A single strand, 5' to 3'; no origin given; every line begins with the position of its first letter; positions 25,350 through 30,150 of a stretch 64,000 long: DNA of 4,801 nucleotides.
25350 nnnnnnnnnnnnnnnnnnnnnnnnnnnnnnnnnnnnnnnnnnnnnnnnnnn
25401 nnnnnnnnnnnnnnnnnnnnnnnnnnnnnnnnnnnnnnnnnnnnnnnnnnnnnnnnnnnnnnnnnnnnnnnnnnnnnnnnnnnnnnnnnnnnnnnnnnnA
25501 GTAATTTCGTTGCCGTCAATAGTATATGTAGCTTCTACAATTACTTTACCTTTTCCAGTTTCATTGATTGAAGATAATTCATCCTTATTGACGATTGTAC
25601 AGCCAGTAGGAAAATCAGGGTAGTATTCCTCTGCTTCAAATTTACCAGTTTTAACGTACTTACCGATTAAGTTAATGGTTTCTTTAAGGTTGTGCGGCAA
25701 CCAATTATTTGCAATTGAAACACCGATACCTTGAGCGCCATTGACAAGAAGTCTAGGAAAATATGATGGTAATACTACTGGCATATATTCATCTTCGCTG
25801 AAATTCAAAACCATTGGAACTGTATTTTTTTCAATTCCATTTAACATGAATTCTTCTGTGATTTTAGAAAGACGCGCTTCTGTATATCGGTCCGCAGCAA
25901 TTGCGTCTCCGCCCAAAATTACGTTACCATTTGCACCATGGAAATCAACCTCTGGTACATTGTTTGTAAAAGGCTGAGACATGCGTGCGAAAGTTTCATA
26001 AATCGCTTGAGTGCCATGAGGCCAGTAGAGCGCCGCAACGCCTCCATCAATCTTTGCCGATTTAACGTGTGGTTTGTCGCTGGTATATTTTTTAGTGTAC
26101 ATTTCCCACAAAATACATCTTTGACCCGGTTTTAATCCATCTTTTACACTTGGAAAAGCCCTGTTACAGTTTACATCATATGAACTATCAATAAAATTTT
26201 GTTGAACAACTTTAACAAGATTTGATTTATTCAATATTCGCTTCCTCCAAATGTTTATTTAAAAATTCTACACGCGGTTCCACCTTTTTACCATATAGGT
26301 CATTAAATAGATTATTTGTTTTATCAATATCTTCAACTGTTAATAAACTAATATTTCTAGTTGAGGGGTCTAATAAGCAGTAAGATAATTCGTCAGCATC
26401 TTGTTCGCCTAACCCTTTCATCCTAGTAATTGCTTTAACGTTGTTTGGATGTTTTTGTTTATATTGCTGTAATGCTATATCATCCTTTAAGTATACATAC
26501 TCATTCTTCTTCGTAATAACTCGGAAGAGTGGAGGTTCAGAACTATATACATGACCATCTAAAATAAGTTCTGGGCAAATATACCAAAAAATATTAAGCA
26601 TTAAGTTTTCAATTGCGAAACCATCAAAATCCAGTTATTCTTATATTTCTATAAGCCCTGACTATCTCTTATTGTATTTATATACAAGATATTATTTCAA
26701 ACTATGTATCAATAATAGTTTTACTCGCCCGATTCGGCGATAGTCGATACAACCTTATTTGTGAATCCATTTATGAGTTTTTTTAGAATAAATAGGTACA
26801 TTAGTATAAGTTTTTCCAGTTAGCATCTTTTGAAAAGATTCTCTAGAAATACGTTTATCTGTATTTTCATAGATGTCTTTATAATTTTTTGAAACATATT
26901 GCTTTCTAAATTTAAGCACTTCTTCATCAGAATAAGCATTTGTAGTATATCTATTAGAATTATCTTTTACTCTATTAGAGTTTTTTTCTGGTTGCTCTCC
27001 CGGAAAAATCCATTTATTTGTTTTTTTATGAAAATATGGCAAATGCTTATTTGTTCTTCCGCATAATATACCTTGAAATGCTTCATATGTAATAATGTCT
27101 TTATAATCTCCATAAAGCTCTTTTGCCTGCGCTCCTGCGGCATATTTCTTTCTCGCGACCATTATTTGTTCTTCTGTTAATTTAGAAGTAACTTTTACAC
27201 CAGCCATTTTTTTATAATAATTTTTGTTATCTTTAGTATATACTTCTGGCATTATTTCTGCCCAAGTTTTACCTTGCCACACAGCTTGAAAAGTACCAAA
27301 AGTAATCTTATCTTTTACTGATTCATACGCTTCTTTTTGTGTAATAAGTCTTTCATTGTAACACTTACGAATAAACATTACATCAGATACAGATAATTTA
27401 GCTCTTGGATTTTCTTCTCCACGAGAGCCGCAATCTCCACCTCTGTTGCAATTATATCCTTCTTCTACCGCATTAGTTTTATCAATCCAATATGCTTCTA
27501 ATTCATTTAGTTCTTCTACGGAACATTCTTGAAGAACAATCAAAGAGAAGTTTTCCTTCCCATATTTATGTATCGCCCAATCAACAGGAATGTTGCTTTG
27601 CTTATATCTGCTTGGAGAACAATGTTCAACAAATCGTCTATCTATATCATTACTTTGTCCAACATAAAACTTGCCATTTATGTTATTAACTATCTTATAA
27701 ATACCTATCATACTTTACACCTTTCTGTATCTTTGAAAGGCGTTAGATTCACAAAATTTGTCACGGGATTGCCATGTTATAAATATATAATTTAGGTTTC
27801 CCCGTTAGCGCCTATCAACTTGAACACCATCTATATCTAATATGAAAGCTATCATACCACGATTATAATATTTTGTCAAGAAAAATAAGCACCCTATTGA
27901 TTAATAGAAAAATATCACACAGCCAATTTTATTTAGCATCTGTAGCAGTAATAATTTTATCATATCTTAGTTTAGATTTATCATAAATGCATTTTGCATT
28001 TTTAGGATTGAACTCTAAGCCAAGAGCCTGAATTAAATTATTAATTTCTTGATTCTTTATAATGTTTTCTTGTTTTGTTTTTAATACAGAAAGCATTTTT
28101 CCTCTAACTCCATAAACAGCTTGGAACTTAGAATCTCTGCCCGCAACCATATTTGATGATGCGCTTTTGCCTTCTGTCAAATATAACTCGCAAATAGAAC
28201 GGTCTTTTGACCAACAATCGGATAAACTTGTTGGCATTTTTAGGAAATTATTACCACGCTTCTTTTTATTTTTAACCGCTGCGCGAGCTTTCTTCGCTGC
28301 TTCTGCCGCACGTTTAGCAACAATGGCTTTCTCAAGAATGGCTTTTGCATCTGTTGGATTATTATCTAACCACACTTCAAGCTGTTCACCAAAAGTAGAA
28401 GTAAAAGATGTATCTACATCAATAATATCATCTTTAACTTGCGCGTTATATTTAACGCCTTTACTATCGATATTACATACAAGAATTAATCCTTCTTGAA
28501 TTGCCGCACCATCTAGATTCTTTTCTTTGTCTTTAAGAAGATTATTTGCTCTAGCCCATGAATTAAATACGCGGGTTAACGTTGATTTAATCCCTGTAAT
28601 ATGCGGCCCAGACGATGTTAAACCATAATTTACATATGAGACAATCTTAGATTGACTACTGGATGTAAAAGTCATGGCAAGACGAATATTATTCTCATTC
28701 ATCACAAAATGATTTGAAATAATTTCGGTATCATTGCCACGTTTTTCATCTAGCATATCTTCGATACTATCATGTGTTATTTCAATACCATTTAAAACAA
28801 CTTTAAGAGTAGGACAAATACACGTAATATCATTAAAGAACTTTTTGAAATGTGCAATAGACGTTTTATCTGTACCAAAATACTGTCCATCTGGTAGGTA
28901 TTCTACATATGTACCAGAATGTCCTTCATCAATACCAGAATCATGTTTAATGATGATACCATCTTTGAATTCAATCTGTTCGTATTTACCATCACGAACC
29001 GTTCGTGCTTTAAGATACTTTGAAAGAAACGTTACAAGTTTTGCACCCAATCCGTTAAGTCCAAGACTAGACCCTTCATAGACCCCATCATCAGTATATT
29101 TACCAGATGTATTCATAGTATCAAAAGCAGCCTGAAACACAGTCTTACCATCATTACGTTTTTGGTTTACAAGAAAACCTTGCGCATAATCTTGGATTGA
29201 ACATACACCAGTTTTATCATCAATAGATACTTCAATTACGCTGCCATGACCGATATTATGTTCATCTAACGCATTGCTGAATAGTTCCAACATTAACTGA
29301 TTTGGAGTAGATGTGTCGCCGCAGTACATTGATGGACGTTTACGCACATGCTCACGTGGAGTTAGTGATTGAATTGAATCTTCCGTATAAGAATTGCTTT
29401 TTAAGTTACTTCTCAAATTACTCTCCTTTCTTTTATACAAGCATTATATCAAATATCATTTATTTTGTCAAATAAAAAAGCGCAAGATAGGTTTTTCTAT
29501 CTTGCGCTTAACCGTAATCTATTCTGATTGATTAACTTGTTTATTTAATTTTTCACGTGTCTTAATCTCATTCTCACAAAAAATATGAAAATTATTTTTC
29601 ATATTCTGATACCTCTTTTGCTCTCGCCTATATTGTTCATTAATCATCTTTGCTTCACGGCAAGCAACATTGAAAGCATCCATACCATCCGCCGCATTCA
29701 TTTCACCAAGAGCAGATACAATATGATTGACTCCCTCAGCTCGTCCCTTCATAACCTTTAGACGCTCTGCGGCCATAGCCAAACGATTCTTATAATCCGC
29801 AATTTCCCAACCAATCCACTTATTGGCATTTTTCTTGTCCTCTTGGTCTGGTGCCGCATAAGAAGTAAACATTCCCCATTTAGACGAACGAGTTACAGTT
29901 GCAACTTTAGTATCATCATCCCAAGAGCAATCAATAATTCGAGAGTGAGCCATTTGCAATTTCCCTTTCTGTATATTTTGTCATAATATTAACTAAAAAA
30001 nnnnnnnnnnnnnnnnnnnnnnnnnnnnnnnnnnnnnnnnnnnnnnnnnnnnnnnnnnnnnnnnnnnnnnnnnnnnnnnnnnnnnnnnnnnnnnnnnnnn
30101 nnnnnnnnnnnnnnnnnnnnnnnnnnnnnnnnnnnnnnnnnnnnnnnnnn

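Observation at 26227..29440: Topoisomerase II large-subunit gene split exactly inside the TDADVDG motif by a probable group I intron carrying a GIY-YIG endonuclease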

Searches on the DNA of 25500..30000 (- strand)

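Call 4: search_rna_families(source=window, start=25500, end=30000, threshold=evalue, max_evalue=1, show_alignments=3)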
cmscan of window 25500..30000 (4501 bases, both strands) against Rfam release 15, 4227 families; matches with E-value up to 1: 1.
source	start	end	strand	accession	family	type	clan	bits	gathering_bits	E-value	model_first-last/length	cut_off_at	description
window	28282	28372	-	RF02510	PYLIS_3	Cis-reg;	-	19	38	0.98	1-100/100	no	Pyrrolysine insertion sequence mttB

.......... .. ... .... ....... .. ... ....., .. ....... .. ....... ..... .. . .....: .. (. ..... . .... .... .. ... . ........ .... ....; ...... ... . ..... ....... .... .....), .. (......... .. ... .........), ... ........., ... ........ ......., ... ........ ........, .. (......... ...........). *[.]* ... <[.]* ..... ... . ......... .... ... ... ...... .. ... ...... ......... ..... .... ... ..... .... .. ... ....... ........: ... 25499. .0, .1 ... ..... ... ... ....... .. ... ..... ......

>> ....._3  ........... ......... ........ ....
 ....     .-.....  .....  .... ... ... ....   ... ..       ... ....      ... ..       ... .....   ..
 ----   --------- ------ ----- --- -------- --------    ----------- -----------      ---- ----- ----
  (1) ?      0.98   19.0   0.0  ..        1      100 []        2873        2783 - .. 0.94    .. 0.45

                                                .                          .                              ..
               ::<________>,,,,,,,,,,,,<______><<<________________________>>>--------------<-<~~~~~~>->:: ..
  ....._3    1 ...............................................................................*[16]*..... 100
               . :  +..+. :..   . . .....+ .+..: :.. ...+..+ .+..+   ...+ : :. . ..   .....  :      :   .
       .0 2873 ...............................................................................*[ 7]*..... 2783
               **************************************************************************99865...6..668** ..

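Call 5: search_dna_similar(query=window:26100-29500:-, collection=phages, mode=near, max_rows=30)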
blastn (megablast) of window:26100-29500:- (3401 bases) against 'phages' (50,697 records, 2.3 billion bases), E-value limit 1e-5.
No match.

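Call 18: search_rna_families(source=window, start=26620, end=26765, threshold=evalue, max_evalue=10, show_alignments=3)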
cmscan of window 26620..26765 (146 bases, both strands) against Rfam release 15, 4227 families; matches with E-value up to 10: 3.
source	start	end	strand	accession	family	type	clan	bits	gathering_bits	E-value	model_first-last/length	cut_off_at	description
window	26664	26763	+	RF01771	rnk_leader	Cis-reg; leader;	-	14.1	50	4.7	1-109/109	no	Enterobacteria rnk leader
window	26639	26765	-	RF00028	Intron_gpI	Intron;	-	13.4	50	0.22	122-253/253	5'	Group I catalytic intron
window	26662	26765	+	RF02933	ARRPOF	Gene; sRNA;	-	13.3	127.2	0.22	1-107/256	3'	ARRPOF RNA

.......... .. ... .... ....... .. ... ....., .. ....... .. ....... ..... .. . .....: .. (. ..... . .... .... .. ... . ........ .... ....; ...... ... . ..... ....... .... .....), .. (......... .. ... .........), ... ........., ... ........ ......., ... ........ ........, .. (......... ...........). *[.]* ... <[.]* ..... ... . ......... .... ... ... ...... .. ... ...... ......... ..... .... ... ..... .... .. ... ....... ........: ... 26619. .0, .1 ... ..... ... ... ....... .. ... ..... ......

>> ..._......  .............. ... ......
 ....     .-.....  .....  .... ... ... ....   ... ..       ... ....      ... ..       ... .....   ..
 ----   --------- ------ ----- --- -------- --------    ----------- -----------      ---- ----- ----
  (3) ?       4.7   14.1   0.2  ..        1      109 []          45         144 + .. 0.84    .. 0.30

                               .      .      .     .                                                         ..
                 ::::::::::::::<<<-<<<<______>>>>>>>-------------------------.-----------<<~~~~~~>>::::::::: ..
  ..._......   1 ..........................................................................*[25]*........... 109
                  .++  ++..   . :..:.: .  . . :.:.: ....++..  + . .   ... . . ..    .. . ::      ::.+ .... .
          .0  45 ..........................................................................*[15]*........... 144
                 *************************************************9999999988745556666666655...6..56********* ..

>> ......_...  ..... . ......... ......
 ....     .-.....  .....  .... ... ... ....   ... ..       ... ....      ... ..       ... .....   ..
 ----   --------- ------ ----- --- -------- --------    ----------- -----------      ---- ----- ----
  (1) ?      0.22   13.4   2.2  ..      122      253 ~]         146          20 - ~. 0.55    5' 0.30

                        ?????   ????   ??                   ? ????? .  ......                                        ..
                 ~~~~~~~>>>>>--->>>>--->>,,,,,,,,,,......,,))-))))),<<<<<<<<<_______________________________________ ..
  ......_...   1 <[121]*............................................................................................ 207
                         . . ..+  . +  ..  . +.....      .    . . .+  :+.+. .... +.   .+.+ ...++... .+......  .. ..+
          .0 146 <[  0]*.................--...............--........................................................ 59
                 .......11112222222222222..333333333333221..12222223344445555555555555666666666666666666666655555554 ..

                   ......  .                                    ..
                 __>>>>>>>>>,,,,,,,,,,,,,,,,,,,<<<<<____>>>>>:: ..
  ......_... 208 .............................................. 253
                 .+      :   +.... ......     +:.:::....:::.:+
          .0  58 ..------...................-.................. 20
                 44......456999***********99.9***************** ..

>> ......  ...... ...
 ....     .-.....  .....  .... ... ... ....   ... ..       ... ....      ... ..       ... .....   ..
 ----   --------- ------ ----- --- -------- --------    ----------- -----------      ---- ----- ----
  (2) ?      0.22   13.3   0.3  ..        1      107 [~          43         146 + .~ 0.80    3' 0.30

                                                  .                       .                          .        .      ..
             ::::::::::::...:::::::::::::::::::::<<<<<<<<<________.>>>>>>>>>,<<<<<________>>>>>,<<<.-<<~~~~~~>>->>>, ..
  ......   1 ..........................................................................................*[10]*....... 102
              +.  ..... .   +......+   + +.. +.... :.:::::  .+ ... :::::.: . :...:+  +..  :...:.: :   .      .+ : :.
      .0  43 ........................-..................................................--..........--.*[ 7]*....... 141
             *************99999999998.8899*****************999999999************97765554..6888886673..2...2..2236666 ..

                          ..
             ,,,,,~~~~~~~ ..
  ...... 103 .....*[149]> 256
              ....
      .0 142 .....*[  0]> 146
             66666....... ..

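Call 19: search_rna_families(source=window, start=27700, end=27950, threshold=evalue, max_evalue=10, show_alignments=3)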
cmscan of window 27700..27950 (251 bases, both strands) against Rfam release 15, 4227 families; matches with E-value up to 10: 3.
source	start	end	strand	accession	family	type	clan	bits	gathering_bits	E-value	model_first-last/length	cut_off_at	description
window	27730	27805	-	RF00028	Intron_gpI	Intron;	-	21.9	50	0.001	60-145/253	no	Group I catalytic intron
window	27911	27950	+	RF00819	mir-246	Gene; miRNA;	-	14.3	60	2.7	1-40/72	3'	mir-246 microRNA precursor family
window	27717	27743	-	RF01807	GIR1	Gene; ribozyme;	-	11.6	100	1.5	1-201/201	no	GIR1 branching ribozyme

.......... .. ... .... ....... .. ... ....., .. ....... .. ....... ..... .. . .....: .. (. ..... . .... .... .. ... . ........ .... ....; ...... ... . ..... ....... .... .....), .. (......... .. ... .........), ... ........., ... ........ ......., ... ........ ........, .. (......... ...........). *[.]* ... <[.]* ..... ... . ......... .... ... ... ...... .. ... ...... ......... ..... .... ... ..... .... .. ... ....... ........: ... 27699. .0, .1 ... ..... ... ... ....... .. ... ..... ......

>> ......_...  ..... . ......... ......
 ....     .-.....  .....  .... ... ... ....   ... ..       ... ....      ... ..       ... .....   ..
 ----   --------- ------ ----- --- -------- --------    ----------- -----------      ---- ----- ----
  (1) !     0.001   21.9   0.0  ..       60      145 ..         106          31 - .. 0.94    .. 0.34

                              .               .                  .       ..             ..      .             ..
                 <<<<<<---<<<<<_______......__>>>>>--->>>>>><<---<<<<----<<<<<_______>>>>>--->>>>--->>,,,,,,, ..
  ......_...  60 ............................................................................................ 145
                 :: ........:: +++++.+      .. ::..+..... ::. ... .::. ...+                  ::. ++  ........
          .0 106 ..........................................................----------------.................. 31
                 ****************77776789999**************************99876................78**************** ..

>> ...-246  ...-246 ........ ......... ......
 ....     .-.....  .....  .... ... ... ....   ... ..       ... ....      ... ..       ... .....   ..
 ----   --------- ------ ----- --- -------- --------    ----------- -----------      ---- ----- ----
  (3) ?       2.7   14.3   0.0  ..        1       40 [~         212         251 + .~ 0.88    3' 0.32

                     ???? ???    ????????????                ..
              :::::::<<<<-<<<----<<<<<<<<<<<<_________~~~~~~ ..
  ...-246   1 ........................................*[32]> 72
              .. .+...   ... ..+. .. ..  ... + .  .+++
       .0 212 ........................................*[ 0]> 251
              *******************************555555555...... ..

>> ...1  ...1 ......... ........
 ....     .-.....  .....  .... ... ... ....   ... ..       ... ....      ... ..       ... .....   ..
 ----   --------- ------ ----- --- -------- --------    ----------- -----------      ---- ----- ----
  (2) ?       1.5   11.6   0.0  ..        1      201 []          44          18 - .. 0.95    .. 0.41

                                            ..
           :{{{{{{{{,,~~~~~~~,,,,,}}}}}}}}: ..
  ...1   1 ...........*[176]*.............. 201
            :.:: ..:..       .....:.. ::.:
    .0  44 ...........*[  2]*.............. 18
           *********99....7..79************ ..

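Call 20: search_dna_similar(query=window:26632-27934:-, collection=phages, mode=distant, max_rows=25, max_evalue=0.01)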
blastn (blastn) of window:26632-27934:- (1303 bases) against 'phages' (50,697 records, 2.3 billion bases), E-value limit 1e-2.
Records with a match: 3; places in all: 3; records where one place covers at least 80% of the query: 0.
Best place of each record, by identity: 60-80% 3.
By first word of the organism name: Enterococcus 2; Bacillus 1.
By host as written in the record: Enterococcus faecalis 2; Bacillus cereus 367-H 1.
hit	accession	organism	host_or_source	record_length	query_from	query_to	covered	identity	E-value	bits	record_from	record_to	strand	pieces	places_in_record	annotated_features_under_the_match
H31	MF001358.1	Enterococcus phage EF1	Enterococcus faecalis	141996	367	446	6%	77.1%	4e-7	64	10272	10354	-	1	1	hypothetical protein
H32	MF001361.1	Enterococcus phage EF5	Enterococcus faecalis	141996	367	446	6%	77.1%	4e-7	64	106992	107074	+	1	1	hypothetical protein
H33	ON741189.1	Bacillus phage vB_BceS_LY4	Bacillus cereus 367-H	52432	227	291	5%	76.9%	3e-3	51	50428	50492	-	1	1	group I intron endonuclease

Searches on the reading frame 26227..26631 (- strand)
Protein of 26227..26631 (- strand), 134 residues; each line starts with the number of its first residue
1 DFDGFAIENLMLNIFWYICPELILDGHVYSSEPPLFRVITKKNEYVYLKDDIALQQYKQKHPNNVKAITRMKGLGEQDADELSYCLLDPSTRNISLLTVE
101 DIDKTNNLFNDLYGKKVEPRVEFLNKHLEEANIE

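Call 6: search_protein_families(library=pfam, proteins=[window:26227-26631:-], max_evalue=0.01)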
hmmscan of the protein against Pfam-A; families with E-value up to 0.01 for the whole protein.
window:26227-26631:- (134 aa): 1 family
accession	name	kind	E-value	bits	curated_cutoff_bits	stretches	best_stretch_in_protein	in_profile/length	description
PF00986.26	DNA_gyraseB_C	-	6e-14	52.4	29.8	1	67-124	5-62/63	DNA gyrase B subunit, carboxyl terminus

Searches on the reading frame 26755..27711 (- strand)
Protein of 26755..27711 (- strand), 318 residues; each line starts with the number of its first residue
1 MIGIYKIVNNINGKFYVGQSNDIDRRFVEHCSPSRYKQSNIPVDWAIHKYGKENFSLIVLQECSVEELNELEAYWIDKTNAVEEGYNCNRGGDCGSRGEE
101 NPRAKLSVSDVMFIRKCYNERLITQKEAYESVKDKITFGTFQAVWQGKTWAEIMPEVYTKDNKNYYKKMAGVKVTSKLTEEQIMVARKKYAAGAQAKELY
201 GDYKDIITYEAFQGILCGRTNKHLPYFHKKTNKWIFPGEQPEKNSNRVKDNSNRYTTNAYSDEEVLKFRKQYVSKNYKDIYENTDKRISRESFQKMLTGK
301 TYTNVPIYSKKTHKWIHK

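Call 6: search_protein_families(library=pfam, proteins=[window:26755-27711:-], max_evalue=0.01)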
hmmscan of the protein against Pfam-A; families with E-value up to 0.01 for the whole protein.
window:26755-27711:- (318 aa): 1 family
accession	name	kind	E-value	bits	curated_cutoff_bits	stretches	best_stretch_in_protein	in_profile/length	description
PF01541.30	GIY-YIG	-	3.9e-13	50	22.6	1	2-87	2-78/78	GIY-YIG catalytic domain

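Call 21: search_dna_similar(query=window:26755-27711:-, collection=phages, mode=protein, max_rows=25)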
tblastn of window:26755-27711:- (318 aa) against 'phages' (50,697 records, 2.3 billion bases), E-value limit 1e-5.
Records with a match: 406; places in all: 459; records where one place covers at least 80% of the query: 15.
Best place of each record, by identity: <60% 406.
By first word of the organism name: Salmonella 142; Klebsiella 40; Flavobacterium 29; Escherichia 25; Enterococcus 22; Bacillus 18; uncultured 18; Staphylococcus 18; Pseudomonas 17; Prevotella 14; and 23 more.
By host as written in the record: - 57; Salmonella enterica 21; Salmonella enterica subsp. enterica serovar Enteritidis PT1 17; Klebsiella pneumoniae 17; Prevotella sp. 14; Flavobacterium psychrophilum 950106-1/1 12; Escherichia coli O157:H7 11; Salmonella enterica subsp. enterica serovar Typhimurium 11; and 138 more.
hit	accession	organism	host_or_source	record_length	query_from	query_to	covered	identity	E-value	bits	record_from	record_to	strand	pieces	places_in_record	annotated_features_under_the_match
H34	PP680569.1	Enterococcus phage VRE9_3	Enterococcus faecium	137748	1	316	92%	36.2%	5e-29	175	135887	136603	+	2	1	homing endonuclease | hypothetical protein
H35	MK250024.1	Prevotella phage Lak-B5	Prevotella sp.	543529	1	304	96%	25.6%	5e-14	79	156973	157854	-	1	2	record has no annotation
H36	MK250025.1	Prevotella phage Lak-B6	Prevotella sp.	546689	1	304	96%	25.6%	5e-14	79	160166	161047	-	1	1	record has no annotation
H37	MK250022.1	Prevotella phage Lak-B3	Prevotella sp.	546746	1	304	96%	25.6%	5e-14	79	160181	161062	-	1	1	record has no annotation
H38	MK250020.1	Prevotella phage Lak-B1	Prevotella sp.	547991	1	304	96%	25.6%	5e-14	79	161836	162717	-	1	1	record has no annotation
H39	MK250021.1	Prevotella phage Lak-B2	Prevotella sp.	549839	1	304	96%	25.6%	5e-14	79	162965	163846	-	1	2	record has no annotation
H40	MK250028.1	Prevotella phage Lak-B9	Prevotella sp.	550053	1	304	96%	25.6%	5e-14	79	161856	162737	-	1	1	record has no annotation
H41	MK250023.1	Prevotella phage Lak-B4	Prevotella sp.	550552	1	304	96%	25.6%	5e-14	79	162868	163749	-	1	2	record has no annotation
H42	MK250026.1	Prevotella phage Lak-B7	Prevotella sp.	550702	1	304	96%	25.6%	5e-14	79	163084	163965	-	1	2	record has no annotation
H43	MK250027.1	Prevotella phage Lak-B8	Prevotella sp.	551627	1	304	96%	25.6%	5e-14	79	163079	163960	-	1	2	record has no annotation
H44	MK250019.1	Prevotella phage Lak-A2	Prevotella sp.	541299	1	304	96%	25.6%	4e-12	73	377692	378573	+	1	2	record has no annotation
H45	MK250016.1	Prevotella phage Lak-A1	Prevotella sp.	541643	1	304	96%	25.6%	4e-12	73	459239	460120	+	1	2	record has no annotation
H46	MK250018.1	Prevotella phage Lak-A1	Prevotella sp.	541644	1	304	96%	25.6%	4e-12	73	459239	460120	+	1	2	record has no annotation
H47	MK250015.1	Prevotella phage Lak-A1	Prevotella sp.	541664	1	304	96%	25.6%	4e-12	73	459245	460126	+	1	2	record has no annotation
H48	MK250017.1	Prevotella phage Lak-A1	Prevotella sp.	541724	1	304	96%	25.6%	4e-12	73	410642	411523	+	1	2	record has no annotation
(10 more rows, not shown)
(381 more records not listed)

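Call 52: search_protein_families(library=ncbifam, proteins=[window:26755-27711:-], max_evalue=0.1)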
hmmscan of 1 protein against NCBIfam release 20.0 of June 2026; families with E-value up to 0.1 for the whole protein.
window:26755-27711:- (318 aa): 1 family
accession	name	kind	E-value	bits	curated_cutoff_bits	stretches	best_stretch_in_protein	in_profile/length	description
TIGR01453.1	grpIintron_endo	subfamily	1.7e-25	90.3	56.05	1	2-205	2-175/215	group I intron endonuclease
